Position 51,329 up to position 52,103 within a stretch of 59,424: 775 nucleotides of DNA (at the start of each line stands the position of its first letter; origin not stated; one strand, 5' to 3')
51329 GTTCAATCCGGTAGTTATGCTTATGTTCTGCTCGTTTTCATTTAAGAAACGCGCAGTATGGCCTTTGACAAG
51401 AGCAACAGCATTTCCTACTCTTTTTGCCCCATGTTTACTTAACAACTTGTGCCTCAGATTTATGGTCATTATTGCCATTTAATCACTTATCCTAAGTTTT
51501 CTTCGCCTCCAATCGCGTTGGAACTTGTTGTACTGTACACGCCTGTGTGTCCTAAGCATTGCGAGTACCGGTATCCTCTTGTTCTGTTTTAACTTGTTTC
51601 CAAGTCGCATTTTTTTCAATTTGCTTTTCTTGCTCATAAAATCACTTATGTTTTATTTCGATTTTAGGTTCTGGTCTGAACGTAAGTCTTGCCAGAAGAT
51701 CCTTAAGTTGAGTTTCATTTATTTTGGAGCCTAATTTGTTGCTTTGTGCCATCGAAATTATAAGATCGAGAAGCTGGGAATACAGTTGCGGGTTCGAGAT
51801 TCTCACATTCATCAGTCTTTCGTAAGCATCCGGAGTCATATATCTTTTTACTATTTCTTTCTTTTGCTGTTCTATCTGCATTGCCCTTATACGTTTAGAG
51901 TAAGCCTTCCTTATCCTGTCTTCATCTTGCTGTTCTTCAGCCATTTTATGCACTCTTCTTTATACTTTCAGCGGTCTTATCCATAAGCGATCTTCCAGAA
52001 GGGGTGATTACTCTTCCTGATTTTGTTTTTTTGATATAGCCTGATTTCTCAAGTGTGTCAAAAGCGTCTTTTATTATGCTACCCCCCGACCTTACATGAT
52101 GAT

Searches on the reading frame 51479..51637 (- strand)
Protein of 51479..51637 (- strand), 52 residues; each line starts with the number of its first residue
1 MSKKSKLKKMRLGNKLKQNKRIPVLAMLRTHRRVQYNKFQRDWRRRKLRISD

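Call 75: search_protein_families(library=pfam, max_evalue=0.01, proteins=[window:51479-51637:-])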
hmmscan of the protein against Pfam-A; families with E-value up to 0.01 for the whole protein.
window:51479-51637:- (52 aa): 1 family
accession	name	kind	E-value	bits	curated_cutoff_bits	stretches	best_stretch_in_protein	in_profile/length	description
PF00832.25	Ribosomal_L39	-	2.8e-12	46.5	21.6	1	8-48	1-41/42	Ribosomal L39 protein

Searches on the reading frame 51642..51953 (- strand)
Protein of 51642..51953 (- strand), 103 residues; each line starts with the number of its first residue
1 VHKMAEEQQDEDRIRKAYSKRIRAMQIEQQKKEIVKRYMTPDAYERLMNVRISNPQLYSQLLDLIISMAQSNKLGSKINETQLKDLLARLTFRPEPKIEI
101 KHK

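Call 75: search_protein_families(library=pfam, max_evalue=0.01, proteins=[window:51642-51953:-])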
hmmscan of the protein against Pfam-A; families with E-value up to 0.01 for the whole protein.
window:51642-51953:- (103 aa): 1 family
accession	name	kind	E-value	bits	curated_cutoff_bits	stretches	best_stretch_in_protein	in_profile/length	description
PF01984.25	dsDNA_bind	-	1.9e-16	60.7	26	1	3-101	5-104/106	Double-stranded DNA-binding domain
